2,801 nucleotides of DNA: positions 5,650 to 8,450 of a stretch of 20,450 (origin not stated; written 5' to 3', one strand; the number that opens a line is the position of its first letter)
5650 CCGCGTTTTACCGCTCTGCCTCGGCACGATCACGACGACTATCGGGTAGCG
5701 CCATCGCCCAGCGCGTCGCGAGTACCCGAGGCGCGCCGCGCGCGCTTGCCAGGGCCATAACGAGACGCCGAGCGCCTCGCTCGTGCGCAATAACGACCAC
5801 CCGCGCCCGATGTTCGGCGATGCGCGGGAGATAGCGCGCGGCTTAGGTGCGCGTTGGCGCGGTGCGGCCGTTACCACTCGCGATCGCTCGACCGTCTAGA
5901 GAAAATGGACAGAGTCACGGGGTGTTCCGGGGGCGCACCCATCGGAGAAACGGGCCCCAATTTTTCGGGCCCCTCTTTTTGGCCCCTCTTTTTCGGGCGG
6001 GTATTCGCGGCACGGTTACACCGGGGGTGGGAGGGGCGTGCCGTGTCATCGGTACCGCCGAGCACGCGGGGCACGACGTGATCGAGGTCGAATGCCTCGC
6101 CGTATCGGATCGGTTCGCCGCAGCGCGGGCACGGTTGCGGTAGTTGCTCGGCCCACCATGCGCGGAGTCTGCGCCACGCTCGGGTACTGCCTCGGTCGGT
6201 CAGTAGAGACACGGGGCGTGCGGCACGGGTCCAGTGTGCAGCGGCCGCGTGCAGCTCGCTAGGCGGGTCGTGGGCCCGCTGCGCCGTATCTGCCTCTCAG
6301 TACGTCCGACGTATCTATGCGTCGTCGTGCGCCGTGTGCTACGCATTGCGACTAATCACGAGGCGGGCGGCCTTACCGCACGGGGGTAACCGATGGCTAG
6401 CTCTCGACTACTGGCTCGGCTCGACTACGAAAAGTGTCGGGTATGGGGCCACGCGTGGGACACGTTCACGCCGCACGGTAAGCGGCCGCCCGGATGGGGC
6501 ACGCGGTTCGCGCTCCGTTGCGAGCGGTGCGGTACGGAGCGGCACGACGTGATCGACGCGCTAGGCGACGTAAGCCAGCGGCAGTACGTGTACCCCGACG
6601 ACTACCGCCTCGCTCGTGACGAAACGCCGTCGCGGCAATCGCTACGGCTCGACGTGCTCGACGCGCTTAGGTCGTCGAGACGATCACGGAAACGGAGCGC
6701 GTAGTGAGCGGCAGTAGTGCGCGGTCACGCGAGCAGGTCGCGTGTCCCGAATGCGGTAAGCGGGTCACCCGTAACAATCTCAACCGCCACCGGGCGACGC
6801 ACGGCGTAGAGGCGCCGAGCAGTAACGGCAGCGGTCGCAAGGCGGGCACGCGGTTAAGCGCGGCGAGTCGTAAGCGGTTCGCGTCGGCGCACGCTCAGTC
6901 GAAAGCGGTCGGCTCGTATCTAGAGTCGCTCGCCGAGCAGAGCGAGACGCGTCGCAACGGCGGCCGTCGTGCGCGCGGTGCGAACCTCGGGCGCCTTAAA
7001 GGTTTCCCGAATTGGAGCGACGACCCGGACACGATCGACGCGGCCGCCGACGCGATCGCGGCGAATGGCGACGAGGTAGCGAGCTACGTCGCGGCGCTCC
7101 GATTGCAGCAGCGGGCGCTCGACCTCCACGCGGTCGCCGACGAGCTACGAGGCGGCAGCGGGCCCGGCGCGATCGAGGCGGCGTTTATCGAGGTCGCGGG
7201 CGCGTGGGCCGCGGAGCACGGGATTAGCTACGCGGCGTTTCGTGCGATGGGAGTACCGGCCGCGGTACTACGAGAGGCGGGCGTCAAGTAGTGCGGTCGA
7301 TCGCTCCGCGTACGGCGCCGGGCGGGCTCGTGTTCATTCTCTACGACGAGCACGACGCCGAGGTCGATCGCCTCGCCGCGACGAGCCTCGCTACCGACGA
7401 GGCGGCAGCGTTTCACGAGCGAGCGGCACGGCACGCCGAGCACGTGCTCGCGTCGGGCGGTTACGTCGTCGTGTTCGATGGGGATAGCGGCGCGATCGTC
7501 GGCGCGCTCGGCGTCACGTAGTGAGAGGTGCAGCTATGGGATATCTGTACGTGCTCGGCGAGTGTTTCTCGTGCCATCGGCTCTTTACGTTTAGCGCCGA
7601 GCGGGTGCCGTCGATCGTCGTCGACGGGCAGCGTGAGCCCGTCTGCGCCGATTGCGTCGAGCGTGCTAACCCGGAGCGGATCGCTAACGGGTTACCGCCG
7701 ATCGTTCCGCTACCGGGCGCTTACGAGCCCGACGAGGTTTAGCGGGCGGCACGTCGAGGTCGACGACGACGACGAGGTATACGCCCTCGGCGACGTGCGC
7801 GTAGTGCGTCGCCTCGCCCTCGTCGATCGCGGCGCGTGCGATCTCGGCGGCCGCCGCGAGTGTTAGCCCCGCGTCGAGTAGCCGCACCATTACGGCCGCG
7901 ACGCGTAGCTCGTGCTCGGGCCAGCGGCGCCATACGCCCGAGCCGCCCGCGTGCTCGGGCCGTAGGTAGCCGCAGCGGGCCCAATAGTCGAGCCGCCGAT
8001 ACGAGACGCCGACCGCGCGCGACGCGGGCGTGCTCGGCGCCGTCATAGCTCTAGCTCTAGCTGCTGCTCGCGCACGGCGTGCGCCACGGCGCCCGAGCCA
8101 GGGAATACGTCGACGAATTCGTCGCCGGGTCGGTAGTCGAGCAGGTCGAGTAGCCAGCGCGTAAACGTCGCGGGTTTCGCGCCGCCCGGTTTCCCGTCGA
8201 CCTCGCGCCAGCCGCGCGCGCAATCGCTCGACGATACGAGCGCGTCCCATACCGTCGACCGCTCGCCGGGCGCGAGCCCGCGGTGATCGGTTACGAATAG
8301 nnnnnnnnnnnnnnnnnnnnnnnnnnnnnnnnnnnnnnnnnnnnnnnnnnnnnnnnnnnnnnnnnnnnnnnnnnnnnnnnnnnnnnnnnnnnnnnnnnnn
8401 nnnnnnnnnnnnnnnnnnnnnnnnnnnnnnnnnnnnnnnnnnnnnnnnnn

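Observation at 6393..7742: Only opposite-strand module: a four-gene, overlap-coupled cassette of small zinc-binding proteins, a candidate unconventional lysogeny or regulatory system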

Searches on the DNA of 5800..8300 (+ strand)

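Call 8: search_dna_similar(query=window:5800-8300:+, collection=phages, mode=distant, max_rows=20)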
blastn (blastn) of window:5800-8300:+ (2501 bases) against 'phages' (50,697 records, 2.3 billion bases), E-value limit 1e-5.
No match.

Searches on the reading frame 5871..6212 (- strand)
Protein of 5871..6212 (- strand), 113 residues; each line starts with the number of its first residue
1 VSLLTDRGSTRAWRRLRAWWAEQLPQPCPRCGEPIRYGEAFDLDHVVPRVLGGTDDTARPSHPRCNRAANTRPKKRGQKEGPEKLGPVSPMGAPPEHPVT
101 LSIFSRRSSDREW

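Call 6: search_protein_families(library=pfam, proteins=[window:5871-6212:-], max_evalue=1)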
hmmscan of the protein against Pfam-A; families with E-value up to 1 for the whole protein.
window:5871-6212:- (113 aa): 3 families
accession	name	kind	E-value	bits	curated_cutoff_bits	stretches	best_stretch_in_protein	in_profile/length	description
PF01844.29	HNH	-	8.9e-07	29.4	21.4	1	28-71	1-46/47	HNH endonuclease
PF14279.12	HNH_5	-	0.0066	16.8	27.5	1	28-59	1-31/56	HNH endonuclease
PF09723.15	Zn_ribbon_8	-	0.11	13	34.4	0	23-34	25-36/41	Zinc ribbon domain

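Call 7: search_protein_families(library=phrogs, proteins=[window:5871-6212:-], max_evalue=1)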
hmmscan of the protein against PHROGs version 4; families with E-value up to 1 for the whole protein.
window:5871-6212:- (113 aa): 17 families
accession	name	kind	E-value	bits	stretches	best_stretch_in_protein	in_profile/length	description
phrog_338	-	DNA, RNA and nucleotide metabolism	3.2e-11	44.2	1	7-86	188-267/340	HNH endonuclease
phrog_9508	-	DNA, RNA and nucleotide metabolism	2.1e-07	32.1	1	25-72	20-74/171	HNH endonuclease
phrog_589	-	DNA, RNA and nucleotide metabolism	2.1e-07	31.9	1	7-57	73-124/179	HNH endonuclease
phrog_144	-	DNA, RNA and nucleotide metabolism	9.4e-07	29.6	1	6-80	65-143/175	HNH endonuclease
phrog_5718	-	DNA, RNA and nucleotide metabolism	2.8e-05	24.3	1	14-76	117-180/394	HNH endonuclease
phrog_9443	-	DNA, RNA and nucleotide metabolism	8.6e-05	23.4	1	7-77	79-152/170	HNH endonuclease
phrog_2214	-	DNA, RNA and nucleotide metabolism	0.00034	20.9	1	9-58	177-223/429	HNH endonuclease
phrog_6050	-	DNA, RNA and nucleotide metabolism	0.00061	19.7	1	22-57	308-343/402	HNH endonuclease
phrog_1808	-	DNA, RNA and nucleotide metabolism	0.00079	20.9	1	7-76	11-91/118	HNH endonuclease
phrog_333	-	DNA, RNA and nucleotide metabolism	0.0011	20.2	1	9-67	17-73/138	HNH endonuclease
phrog_2323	-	DNA, RNA and nucleotide metabolism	0.0094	16.9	1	6-78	17-92/113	HNH endonuclease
phrog_1581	-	unknown function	0.034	14.9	1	16-75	95-144/176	-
phrog_1271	-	DNA, RNA and nucleotide metabolism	0.038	14.4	1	10-79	254-325/361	HNH endonuclease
phrog_1035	-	DNA, RNA and nucleotide metabolism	0.049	14.5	1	23-73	157-214/271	endonuclease VII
phrog_14314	-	DNA, RNA and nucleotide metabolism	0.054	14.8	1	40-58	30-48/252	HNH endonuclease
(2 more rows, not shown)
